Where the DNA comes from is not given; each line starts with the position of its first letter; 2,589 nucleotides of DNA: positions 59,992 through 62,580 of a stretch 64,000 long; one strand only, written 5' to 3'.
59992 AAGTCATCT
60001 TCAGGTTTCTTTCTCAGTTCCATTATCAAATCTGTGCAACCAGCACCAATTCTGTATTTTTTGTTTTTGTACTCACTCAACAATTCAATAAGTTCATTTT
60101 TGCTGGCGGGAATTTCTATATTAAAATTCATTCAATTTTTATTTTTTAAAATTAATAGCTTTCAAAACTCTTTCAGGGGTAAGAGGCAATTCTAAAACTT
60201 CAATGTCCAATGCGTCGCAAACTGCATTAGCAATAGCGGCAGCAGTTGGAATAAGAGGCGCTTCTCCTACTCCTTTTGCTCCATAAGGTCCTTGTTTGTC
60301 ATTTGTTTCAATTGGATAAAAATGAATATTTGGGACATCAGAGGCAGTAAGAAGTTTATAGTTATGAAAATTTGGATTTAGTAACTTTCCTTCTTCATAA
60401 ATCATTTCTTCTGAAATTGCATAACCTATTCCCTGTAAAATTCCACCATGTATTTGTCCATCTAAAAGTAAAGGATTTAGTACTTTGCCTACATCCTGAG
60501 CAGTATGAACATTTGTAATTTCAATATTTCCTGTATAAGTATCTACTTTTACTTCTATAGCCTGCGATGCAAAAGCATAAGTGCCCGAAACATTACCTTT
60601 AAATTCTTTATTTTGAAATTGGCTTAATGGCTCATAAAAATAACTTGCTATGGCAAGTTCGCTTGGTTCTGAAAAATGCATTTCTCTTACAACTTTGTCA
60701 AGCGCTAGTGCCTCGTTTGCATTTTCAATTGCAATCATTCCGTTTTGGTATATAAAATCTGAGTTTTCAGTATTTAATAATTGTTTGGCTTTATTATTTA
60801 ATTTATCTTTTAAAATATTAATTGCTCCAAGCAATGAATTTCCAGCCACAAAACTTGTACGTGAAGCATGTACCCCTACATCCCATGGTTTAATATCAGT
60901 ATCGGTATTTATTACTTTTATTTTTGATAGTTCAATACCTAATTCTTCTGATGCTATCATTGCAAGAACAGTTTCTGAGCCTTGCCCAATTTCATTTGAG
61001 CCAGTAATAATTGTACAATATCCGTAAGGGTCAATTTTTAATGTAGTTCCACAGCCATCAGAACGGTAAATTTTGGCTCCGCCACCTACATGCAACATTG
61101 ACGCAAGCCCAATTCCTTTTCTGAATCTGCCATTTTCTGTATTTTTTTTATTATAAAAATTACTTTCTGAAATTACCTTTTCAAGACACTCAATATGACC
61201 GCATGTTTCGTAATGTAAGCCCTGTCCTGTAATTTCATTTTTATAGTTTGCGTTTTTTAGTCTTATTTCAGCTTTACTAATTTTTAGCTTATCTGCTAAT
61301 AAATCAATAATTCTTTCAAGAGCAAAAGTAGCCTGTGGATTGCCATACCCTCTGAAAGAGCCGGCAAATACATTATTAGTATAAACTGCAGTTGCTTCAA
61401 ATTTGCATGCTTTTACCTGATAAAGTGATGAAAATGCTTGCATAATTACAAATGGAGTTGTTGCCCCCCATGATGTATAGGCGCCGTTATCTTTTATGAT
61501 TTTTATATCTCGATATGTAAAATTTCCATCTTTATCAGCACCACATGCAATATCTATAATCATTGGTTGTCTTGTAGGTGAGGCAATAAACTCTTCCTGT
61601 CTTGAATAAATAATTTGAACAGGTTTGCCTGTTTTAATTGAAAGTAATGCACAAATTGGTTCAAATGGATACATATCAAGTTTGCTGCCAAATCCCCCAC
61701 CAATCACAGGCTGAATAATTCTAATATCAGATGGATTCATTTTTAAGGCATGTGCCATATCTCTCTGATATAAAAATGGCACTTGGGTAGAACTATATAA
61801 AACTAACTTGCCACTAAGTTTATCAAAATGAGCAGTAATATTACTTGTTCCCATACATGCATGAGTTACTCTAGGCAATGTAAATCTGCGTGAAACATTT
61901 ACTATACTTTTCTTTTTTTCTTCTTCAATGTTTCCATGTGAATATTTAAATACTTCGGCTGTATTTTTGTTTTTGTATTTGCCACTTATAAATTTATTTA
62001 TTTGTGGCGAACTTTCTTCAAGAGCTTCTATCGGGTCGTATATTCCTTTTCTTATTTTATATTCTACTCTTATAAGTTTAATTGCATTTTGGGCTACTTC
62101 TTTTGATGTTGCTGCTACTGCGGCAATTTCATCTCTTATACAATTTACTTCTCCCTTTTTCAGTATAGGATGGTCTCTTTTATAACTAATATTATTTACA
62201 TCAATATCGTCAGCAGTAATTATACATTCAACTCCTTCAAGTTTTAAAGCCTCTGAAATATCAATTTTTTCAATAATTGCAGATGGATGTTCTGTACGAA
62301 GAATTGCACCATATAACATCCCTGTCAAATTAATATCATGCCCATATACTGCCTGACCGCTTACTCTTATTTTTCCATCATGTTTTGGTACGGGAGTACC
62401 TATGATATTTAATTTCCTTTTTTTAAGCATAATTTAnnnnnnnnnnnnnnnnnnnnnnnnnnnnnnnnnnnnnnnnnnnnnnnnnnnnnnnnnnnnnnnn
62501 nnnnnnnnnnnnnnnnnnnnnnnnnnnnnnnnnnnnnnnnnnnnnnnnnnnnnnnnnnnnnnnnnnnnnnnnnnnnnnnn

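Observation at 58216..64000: Tightly packed redox operon: GltD-like Fe-S flavoprotein, POR-gamma/IorB-like protein, three-subunit molybdenum hydroxylase and HisC-family aminotransferase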

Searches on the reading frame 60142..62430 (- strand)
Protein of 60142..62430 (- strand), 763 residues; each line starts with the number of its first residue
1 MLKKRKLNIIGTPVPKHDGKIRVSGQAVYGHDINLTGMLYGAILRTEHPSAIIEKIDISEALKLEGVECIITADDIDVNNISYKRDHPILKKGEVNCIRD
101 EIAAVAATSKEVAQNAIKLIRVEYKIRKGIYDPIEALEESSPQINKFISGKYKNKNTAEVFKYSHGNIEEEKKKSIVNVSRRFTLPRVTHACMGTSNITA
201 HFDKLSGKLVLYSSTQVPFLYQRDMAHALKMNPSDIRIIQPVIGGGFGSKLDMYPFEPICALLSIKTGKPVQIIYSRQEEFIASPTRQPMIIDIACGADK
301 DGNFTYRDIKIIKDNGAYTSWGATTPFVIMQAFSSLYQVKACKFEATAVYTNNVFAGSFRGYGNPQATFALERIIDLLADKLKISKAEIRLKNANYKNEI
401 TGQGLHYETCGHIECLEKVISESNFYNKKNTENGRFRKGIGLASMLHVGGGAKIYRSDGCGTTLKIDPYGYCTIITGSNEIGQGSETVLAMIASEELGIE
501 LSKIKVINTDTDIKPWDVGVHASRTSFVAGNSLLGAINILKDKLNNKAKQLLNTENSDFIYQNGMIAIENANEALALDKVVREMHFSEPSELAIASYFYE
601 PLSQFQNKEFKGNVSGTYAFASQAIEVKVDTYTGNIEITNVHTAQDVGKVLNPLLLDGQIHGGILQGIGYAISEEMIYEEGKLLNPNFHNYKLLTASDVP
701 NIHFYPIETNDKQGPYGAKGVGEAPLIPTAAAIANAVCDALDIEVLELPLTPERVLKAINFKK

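Call 4: search_protein_families(library=pfam, proteins=[window:60142-62430:-], max_evalue=0.01)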
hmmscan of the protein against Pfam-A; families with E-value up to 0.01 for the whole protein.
window:60142-62430:- (763 aa): 3 families
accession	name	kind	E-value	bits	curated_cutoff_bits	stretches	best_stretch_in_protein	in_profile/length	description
PF02738.23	MoCoBD_1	-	4.7e-73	245.7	27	1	155-394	7-244/244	Molybdopterin cofactor-binding domain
PF20256.3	MoCoBD_2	-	2.3e-70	237.7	27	1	428-700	14-283/283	Molybdopterin cofactor-binding domain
PF01315.27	Ald_Xan_dh_C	-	5.7e-25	88.2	31.3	1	24-126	1-108/110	Aldehyde oxidase and xanthine dehydrogenase, a/b hammerhead domain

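Call 5: search_protein_families(library=ncbifam, proteins=[window:60142-62430:-], max_evalue=0.001)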
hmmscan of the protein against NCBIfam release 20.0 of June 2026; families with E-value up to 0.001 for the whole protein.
window:60142-62430:- (763 aa): 13 families
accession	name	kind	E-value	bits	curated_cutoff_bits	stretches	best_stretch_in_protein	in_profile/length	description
TIGR03194.1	4hydrxCoA_A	equivalog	8.8e-162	540.2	994.55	1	14-758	1-745/746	4-hydroxybenzoyl-CoA reductase subunit alpha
NF043082.1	XdhA_XDHase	equivalog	1.9e-158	528.9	780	1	10-759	1-752/758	xanthine dehydrogenase subunit XdhA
NF007426.0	PRK09970.1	equivalog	3.2e-151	505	916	1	7-759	3-755/761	xanthine dehydrogenase molybdenum-binding subunit XdhA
NF041018.1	glyceraldDH_alpha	equivalog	1.1e-123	414.2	790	1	9-755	2-740/741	glyceraldehyde dehydrogenase subunit alpha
TIGR03196.1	pucD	equivalog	1.1e-115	387.8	783.65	1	9-755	2-754/763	xanthine dehydrogenase subunit D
NF040766.1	CODH_aero_grp5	exception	2.8e-107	359.8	950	1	9-755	4-781/785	aerobic carbon-monoxide dehydrogenase large subunit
TIGR03311.1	Se_dep_XDH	equivalog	6.6e-103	345.4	830.45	2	7-559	159-691/848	selenium-dependent xanthine dehydrogenase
TIGR02416.1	CO_dehy_Mo_lg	equivalog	4.7e-96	322.7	991.15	1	23-757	6-769/770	aerobic carbon-monoxide dehydrogenase large subunit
NF045668.1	pterin_aldehy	equivalog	6.1e-93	312.5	1100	1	6-759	171-904/905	molybdopterin-dependent aldehyde oxidoreductase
TIGR02965.1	xanthine_xdhB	equivalog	3.8e-86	289.9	849.5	1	16-760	7-755/758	xanthine dehydrogenase molybdopterin binding subunit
TIGR03313.1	Se_sel_red_Mo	hypoth_equivalog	1.8e-80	270.9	1101.9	2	145-760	341-950/951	molybdopterin-dependent oxidoreductase Mo/Fe-S-binding subunit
NF041671.1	peri_hyde_PaoC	equivalog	1.4e-78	265.1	1180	1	6-759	14-731/735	aldehyde oxidoreductase molybdenum-binding subunit PaoC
TIGR02969.1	mam_aldehyde_ox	subfamily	2.2e-44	151.4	1912.3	1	8-754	574-1302/1330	aldehyde oxidase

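Call 29: search_dna_similar(query=window:60142-62430:-, collection=plasmids, mode=protein, max_rows=30, max_evalue=1e-30)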
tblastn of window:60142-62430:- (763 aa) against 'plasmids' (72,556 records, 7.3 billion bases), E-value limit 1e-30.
Records with a match: 874; places in all: 1295; records where one place covers at least 80% of the query: 863.
Best place of each record, by identity: <60% 874.
By first word of the organism name: Sinorhizobium 148; Pseudosulfitobacter 89; Pantoea 88; Rhizobium 82; Sulfitobacter 31; Azospirillum 23; Ensifer 20; Leisingera 18; Caballeronia 15; Escherichia 15; and 115 more.
By predicted mobility (MOB-suite, as given by PLSDB): non-mobilizable 579; conjugative 191; mobilizable 104.
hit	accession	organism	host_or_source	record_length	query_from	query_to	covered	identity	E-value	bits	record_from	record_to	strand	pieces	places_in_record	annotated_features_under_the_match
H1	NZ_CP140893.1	Sinorhizobium medicae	Medicago lupulina,whole organism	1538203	2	762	100%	33.3%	8e-104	404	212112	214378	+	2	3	none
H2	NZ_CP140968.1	Sinorhizobium medicae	Medicago lupulina,whole organism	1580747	2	762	99%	33.4%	9e-104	405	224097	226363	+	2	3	none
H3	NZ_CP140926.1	Sinorhizobium medicae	Medicago lupulina,whole organism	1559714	2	762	100%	33.2%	3e-118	400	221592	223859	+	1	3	none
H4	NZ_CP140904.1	Sinorhizobium medicae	Medicago lupulina,whole organism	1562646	2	762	100%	33.2%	3e-118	400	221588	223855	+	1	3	none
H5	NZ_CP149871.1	Sinorhizobium medicae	Melilotus albus,Cell Culture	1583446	2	762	100%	33.2%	3e-118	400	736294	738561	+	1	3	none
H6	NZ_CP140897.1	Sinorhizobium medicae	Medicago lupulina,whole organism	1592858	2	762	100%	33.2%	3e-118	400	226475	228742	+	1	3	none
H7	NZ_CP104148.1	Sinorhizobium medicae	Trigonella foenum-graecum,cell culture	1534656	2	762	100%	33.2%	4e-118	400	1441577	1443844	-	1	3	none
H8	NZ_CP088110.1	Sinorhizobium medicae WSM1115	cell culture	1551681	2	762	100%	33.2%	4e-118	400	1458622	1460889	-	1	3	none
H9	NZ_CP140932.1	Sinorhizobium medicae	Medicago lupulina,whole organism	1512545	2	762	100%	33.2%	4e-118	399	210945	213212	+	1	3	none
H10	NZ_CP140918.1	Sinorhizobium medicae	Medicago lupulina,whole organism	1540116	2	762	100%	33.2%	4e-118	399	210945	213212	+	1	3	none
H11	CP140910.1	Sinorhizobium medicae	Medicago lupulina,whole organism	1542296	2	762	100%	33.2%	4e-118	399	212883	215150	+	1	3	xanthine dehydrogenase family protein molybdopterin-binding subunit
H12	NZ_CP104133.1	Sinorhizobium sp. K101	Phaseolus vulgaris,cell ...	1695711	2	762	100%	33.2%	5e-116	393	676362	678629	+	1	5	none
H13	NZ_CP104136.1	Sinorhizobium sp. C101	Phaseolus vulgaris,cell ...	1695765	2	762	100%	33.2%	5e-116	393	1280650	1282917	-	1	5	record has no annotation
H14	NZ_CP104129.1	Sinorhizobium sp. M103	Phaseolus vulgaris,cell ...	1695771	2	762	100%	33.2%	5e-116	393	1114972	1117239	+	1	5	none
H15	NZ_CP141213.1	Sinorhizobium meliloti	alfalfa,Isolate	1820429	2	762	100%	33.2%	6e-116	393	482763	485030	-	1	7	none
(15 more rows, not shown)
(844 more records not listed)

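Call 30: search_solved_structures(query=window:60142-62430:-, max_evalue=1e-20, show_alignments=1)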
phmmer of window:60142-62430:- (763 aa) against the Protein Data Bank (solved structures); distinct sequences matched with E-value up to 1e-20: 41.
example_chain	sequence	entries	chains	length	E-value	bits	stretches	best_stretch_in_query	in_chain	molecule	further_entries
1rm6_A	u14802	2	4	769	1.5e-103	350.6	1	9-762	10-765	4-hydroxybenzoyl-CoA reductase alpha subunit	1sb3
1t3q_B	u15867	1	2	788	1.5e-79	271.3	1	8-760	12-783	quinoline 2-oxidoreductase large subunit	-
8uem_A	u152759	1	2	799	3.4e-77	263.4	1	23-759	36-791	Carbon monoxide dehydrogenase (Large chain), CoxL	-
1ffu_B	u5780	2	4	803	1.4e-72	248.2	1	16-759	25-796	CUTL, MOLYBDOPROTEIN OF CARBON MONOXIDE DEHYDROGENASE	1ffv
4zoh_A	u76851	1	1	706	4.1e-69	236.7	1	10-754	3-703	Putative oxidoreductase molybdopterin-binding subunit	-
1n5w_B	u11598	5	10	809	3.5e-68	233.6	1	23-741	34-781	Carbon monoxide dehydrogenase large chain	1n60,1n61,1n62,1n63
1zxi_B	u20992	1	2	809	4.8e-68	233.2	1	23-741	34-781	Carbon monoxide dehydrogenase large chain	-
7dqx_A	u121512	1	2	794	4.1e-67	230.1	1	10-756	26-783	6-hydroxypseudooxynicotine dehydrogenase complex subunit gamma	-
3hrd_A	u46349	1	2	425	1.3e-53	185.4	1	8-419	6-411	Nicotinate dehydrogenase large molybdopterin subunit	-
1sij_A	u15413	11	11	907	6.1e-51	176.6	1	9-541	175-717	Aldehyde oxidoreductase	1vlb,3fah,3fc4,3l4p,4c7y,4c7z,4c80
1dgj_A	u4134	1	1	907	2.4e-49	171.3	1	9-541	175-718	ALDEHYDE OXIDOREDUCTASE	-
2w55_B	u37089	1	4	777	2.7e-48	167.9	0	430-760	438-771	XANTHINE DEHYDROGENASE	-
1jro_B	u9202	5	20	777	3.5e-48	167.5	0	430-760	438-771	xanthine dehydrogenase, chain B | XANTHINE DEHYDROGENASE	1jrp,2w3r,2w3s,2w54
5g5g_C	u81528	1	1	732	6.1e-48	166.7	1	6-511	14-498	PUTATIVE XANTHINE DEHYDROGENASE YAGS FAD-BINDING SUBUNIT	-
5g5h_C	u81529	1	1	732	1.2e-47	165.7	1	6-511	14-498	Aldehyde oxidoreductase molybdenum-binding subunit PaoC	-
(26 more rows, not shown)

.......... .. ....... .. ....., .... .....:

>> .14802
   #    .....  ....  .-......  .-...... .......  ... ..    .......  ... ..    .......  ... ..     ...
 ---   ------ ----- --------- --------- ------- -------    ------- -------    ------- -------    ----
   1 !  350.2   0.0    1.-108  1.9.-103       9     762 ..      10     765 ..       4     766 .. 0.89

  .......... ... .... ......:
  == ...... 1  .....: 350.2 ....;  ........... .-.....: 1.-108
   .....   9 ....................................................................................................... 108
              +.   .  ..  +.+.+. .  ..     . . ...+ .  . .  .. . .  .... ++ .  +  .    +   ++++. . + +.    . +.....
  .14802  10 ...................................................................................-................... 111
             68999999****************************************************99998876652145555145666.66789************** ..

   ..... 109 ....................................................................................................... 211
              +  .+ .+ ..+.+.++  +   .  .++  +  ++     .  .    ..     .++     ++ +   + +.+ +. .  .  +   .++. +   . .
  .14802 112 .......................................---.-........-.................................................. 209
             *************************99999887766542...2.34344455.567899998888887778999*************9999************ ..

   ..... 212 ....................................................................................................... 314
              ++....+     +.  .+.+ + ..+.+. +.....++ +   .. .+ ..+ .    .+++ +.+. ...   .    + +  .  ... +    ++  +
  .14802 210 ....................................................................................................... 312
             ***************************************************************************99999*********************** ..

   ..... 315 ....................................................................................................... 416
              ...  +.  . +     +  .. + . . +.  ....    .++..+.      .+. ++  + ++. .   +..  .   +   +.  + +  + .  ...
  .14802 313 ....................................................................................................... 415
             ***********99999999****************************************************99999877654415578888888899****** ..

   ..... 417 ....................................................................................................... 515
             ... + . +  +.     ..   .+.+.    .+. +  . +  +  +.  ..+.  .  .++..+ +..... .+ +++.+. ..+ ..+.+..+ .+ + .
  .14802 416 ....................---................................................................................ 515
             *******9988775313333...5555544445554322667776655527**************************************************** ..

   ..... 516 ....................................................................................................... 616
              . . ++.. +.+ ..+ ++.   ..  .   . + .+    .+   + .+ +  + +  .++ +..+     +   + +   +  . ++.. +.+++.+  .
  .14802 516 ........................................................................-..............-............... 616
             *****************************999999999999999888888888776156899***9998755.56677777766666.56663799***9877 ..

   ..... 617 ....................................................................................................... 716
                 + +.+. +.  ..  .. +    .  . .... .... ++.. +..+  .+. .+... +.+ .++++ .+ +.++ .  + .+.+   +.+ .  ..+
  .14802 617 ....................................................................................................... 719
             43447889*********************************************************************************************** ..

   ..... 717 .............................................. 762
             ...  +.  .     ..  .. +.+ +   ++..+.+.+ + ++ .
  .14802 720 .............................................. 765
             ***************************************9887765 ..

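Call 33: find_encoding_contigs(protein=window:60142-62430:-, flank=10000, max_places=4)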
Protein window:60142-62430:- (763 aa): no gene with exactly this product is on record in the collection.

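Call 54: search_protein_representatives(protein=window:60142-62430:-)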
Query: 763 residues. Proteins with E-value up to 0.001 (for the whole library): 41580; up to 1e-10: 18283; up to 1e-30: 4654. The best 150 are listed.
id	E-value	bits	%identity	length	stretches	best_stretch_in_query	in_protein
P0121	4.8e-215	732.4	45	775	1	6-762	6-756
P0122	6.3e-210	715.5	45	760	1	9-760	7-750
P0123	2.0e-170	584.9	41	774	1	8-756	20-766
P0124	4.0e-170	583.9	39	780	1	8-760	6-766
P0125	1.0e-166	572.6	42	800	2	11-544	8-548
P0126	3.6e-160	551.0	55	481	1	297-759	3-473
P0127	5.9e-159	547.0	40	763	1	8-759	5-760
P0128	2.8e-154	531.6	40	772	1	5-760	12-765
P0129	1.1e-153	529.6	39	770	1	8-762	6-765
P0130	3.6e-150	517.9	39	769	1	7-759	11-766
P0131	5.7e-147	507.4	38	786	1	6-760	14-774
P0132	2.3e-146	505.3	38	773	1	4-760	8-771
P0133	2.7e-145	501.8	37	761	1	10-761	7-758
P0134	7.4e-143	493.8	37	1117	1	19-759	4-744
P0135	1.7e-141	489.3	36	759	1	7-759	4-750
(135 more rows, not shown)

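Call 55: list_cluster_members(proteins=[P0121, P0122, P0123, P0124, P0125, P0127, P0128, P0129, P0130, P0131])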
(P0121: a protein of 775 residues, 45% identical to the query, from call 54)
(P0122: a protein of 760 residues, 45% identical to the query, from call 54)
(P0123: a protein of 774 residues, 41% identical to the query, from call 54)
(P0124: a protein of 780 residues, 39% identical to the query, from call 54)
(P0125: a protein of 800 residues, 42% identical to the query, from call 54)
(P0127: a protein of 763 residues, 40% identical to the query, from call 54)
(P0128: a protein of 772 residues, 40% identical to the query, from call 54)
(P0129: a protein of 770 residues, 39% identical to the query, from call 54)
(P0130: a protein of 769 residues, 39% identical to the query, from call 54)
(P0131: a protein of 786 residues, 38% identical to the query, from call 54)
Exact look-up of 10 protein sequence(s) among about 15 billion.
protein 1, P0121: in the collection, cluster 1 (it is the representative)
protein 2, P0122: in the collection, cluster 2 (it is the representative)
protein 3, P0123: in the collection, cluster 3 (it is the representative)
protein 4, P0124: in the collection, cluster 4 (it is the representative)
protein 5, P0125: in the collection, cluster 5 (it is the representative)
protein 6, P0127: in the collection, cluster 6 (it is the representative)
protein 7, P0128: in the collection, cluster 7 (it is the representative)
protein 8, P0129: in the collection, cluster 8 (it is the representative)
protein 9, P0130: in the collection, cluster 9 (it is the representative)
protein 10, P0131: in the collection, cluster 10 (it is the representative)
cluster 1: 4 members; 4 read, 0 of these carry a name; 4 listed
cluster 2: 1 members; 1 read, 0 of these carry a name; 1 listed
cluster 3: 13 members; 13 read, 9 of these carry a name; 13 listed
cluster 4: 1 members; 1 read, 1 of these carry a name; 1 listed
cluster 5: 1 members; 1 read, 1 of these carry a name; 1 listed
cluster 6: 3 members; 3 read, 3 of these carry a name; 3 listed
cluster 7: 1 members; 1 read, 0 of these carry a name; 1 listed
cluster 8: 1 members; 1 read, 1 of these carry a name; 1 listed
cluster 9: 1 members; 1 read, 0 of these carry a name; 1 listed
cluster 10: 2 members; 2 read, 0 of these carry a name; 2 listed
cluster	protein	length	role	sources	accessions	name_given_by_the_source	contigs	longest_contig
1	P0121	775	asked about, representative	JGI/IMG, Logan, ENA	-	-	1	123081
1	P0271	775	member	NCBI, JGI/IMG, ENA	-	-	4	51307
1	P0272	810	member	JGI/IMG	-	-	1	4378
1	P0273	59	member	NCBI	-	-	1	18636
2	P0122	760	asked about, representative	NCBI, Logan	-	-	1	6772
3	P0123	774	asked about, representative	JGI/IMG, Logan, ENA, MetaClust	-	\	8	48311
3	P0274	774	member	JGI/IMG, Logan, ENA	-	xanthine dehydrogenase molybdenum-binding subunit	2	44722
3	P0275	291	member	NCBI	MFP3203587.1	MAG: molybdopterin cofactor-binding domain-containing protein, partial [Sulfolobus sp.]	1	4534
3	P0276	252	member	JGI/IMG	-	xanthine dehydrogenase molybdenum-binding subunit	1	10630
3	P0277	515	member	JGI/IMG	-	xanthine dehydrogenase molybdenum-binding subunit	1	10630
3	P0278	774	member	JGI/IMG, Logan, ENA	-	xanthine dehydrogenase molybdenum-binding subunit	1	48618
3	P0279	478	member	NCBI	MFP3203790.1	MAG: xanthine dehydrogenase family protein, partial [Sulfolobus sp.]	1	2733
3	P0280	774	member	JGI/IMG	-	xanthine dehydrogenase molybdenum-binding subunit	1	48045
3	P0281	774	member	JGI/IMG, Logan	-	xanthine dehydrogenase molybdenum-binding subunit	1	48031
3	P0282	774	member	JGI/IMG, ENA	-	-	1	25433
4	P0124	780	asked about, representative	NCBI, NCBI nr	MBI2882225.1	MAG: xanthine dehydrogenase family protein molybdopterin-binding subunit [Candidatus ... | xanthine dehydrogenase family protein molybdopterin-binding subunit [Candidatus ...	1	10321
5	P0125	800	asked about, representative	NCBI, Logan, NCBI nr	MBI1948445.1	MAG: xanthine dehydrogenase family protein molybdopterin-binding subunit ... | xanthine dehydrogenase family protein molybdopterin-binding subunit [Deltaproteobacteria ...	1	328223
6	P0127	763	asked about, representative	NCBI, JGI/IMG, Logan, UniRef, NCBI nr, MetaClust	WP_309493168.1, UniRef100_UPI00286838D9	xanthine dehydrogenase family protein molybdopterin-binding subunit [Candidatus Hecatella ... | xanthine dehydrogenase molybdenum-binding subunit | xanthine dehydrogenase family protein molybdopterin-binding subunit n=1 Tax=Candidatus ...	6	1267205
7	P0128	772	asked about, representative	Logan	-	-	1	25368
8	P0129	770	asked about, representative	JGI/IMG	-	4-hydroxybenzoyl-CoA reductase alpha subunit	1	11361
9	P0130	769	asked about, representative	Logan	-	-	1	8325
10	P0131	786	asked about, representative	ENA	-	-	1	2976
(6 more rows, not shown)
